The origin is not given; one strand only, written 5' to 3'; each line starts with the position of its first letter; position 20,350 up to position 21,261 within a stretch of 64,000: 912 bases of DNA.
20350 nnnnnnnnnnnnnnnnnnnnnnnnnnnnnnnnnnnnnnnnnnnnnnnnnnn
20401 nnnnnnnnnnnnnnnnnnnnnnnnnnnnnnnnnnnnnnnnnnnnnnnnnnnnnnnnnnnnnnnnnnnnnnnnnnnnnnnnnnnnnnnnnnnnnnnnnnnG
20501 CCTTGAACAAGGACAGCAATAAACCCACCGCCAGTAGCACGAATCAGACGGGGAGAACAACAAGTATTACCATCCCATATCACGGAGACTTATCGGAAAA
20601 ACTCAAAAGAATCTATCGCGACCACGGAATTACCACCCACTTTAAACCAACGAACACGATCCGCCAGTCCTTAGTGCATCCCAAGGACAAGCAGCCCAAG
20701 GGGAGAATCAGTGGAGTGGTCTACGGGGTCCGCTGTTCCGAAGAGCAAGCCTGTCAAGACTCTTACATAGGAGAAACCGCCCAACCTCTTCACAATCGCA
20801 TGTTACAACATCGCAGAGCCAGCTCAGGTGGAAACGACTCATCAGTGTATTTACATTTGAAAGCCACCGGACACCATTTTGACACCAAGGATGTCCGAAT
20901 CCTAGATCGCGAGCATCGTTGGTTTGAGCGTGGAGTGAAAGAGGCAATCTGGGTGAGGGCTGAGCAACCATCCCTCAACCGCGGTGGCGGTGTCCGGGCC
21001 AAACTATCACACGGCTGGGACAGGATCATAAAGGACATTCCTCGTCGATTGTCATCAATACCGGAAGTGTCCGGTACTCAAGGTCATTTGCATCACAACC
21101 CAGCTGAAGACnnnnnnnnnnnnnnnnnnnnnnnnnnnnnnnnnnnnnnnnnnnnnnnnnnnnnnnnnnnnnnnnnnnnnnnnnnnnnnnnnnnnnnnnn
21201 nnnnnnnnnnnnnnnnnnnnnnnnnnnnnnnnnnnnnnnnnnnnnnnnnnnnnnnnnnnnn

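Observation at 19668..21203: Truncated Penelope-like element (YVDD RT plus GIY-YIG) with 195-bp inverted termini and a TSD, inserted into a finger of gene B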

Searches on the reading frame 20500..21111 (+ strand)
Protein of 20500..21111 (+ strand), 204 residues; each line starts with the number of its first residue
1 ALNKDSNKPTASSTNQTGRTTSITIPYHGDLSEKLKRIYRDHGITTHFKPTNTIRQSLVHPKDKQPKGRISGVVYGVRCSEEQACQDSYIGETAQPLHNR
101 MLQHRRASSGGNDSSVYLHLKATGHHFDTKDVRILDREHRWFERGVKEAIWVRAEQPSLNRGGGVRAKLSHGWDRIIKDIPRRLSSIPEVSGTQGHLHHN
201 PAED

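Call 11: search_solved_structures(query=window:20500-21111:+, max_evalue=10, show_alignments=3)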
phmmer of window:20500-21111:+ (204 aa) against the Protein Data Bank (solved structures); distinct sequences matched with E-value up to 10: 4.
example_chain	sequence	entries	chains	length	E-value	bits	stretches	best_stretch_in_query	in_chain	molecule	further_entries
9p1h_B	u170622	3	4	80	0.026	17.5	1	126-190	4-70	S-adenosylmethionine decarboxylase beta chain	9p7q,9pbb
1i72_B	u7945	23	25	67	0.066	16.2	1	149-190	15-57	S-ADENOSYLMETHIONINE DECARBOXYLASE BETA CHAIN | PROTEIN (S-ADENOSYLMETHIONINE DECARBOXYLASE (BETA CHAIN)) | S-adenosylmethionine decarboxylase proenzyme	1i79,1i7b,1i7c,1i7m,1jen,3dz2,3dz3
1jl0_A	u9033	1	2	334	1.5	11.7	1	149-190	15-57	S-ADENOSYLMETHIONINE DECARBOXYLASE PROENZYME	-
1msv_A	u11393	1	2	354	1.6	11.6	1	149-190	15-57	S-adenosylmethionine decarboxylase proenzyme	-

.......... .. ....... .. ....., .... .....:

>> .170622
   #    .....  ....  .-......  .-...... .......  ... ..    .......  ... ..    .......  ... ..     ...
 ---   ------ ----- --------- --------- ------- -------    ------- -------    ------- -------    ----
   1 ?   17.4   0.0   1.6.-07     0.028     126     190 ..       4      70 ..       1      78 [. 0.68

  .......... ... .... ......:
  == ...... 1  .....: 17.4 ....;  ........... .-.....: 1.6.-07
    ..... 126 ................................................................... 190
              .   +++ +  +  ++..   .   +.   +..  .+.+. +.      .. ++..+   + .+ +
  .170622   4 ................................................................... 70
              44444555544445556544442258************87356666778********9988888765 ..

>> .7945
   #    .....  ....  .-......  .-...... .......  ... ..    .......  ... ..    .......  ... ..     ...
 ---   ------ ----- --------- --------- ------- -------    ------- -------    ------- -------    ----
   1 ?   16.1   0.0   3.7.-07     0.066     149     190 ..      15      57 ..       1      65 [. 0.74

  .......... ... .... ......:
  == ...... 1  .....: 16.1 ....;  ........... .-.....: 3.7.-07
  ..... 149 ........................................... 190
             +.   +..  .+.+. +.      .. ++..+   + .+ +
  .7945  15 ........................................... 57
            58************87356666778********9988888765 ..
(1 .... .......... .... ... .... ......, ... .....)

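Call 34: search_solved_structures(query=A2, max_evalue=10, show_alignments=3)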
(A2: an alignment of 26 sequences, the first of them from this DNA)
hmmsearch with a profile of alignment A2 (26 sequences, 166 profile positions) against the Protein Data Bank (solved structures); distinct sequences matched with E-value up to 10: 0.

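Call 35: search_protein_families(library=pfam, alignment_id=A2, max_evalue=0.01)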
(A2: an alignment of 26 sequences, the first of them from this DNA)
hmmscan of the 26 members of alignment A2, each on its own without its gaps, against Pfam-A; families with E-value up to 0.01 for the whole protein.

A. member 1, seq(176 aa): 0 families

B. families by the number of members that match (of 26 scanned): 3 families
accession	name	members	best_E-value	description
PF01541.30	GIY-YIG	17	6.2e-06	GIY-YIG catalytic domain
PF20815.3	GIY_YIG_2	1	0.0015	GIY-YIG catalytic domain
PF10544.15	T5orf172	1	0.0026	T5orf172 domain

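Call 39: predict_structure(alignment_id=A2)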
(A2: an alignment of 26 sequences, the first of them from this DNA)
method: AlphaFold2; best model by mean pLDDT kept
length: 176 residues; sequences in the alignment: 26
mean_pLDDT: 85.3   pTM: 0.70
mean pLDDT of the five models: 85.3, 84.5, 80.6, 74.1, 73.3
residues with pLDDT >= 90: 113; 70-90: 27; 50-70: 32; < 50: 4
segments of 3 or more residues with pLDDT < 50: none
pLDDT, mean of each block of 10 residues (from residue 1): 75 82 56 76 96 91 97 95 92 95 95 96 96 87 96 84 55 64
secondary structure, 60 per line:
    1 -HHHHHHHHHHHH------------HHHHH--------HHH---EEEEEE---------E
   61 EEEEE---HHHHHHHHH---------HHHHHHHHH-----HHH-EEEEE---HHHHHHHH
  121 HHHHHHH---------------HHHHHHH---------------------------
elements in order: H2-13 H26-30 E45-50 E60-65 H69-77 H87-95 E105-109 H113-127 H143-149
